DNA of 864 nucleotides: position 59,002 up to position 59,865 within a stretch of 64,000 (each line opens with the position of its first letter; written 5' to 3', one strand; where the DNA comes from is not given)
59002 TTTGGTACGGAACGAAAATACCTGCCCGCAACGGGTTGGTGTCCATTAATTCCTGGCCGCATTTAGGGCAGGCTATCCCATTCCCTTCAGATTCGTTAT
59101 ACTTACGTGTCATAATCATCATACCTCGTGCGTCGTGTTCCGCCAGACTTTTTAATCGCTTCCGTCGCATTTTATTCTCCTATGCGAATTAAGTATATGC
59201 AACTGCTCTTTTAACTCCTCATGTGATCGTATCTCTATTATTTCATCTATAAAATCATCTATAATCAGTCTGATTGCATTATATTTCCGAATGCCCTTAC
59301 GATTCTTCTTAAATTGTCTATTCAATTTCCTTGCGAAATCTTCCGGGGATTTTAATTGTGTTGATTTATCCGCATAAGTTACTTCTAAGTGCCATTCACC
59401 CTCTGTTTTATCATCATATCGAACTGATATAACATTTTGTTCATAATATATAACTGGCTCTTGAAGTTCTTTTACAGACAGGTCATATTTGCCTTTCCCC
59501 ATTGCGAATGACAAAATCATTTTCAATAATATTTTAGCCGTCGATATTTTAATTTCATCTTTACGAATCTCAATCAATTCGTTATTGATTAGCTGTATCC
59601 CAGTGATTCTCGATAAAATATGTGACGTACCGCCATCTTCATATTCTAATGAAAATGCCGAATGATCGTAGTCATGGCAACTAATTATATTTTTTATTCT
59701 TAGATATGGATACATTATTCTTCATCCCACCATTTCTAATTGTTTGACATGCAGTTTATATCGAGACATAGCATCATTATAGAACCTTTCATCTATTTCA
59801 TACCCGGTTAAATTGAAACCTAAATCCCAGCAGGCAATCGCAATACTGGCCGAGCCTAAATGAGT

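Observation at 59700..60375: DNA methyltransferase gene exactly bracketed by a 21-bp direct repeat that also encodes the C-terminus 'KQLEMVG' of two different proteins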

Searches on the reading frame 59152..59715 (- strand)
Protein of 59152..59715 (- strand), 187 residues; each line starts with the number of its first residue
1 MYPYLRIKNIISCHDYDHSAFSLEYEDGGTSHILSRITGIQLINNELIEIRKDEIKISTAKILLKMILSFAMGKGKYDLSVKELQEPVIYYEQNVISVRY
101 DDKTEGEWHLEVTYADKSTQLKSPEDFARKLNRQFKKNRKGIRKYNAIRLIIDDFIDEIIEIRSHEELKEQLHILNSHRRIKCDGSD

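Call 4: search_protein_families(library=pfam, proteins=[window:59152-59715:-], max_evalue=0.01)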
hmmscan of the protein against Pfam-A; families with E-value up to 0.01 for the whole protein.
window:59152-59715:- (187 aa): 0 families

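Call 11: find_related_loci(query=window:59152-59715:-, collection=viral_contigs, flank=6000)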
Query window:59152-59715:- (187 aa) in viral_contigs; peptide patterns used: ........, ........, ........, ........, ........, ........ (x = any residue, [..] = any of these).
10 stretches matched a pattern, but none encodes a relative of the query by tblastn (E <= 1e-3).

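Call 15: find_homologous_proteins(query=window:59152-59715:-)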
Query window:59152-59715:- (187 aa): 1 proteins with E <= 0.001 among 126 candidates.
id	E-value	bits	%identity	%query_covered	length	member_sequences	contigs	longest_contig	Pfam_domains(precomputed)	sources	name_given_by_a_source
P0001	1.4e-117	408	100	100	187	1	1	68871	-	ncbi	-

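Call 17: find_encoding_contigs(protein=P0001, flank=10000, max_places=3)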
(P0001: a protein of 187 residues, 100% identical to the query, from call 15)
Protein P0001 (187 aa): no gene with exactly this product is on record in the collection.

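Call 22: search_protein_families(library=ncbifam, proteins=[window:59152-59715:-], max_evalue=0.01)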
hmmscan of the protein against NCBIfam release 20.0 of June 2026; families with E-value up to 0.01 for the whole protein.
window:59152-59715:- (187 aa): 0 families

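Call 62: search_protein_families(library=padloc, proteins=[window:59155-59715:-], max_evalue=0.01)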
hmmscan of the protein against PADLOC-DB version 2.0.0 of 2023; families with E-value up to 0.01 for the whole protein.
window:59155-59715:- (187 aa): 0 families

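Call 66: predict_structure(protein=window:59155-59715:-)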
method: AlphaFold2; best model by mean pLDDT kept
length: 187 residues; sequences in the alignment: 1
mean_pLDDT: 34.8   pTM: 0.23
mean pLDDT of the five models: 34.8, 34.3, 32.3, 30.5, 29.7
residues with pLDDT >= 90: 0; 70-90: 0; 50-70: 10; < 50: 177
segments of 3 or more residues with pLDDT < 50: 1-165, 175-177, 179-182, 184-187
pLDDT, mean of each block of 10 residues (from residue 1): 36 34 40 36 28 30 37 28 25 31 34 34 38 38 27 28 46 49 45
secondary structure, 60 per line:
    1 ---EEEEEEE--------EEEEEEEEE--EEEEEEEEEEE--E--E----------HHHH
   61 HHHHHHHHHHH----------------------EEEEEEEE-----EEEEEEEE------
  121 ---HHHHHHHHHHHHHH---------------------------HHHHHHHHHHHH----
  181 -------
elements in order: E4-10 E19-27 E30-40 H57-71 E94-101 E107-114 H124-137 H165-176

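Call 84: search_protein_representatives(protein=window:59155-59715:-)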
Query: 187 residues. Proteins with E-value up to 0.001 (for the whole library): 2; up to 1e-10: 1; up to 1e-30: 1. The best 2 are listed.
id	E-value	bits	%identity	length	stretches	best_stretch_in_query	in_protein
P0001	4.6e-118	407.6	100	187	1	1-187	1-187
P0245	1.1e-04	38.3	39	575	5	85-117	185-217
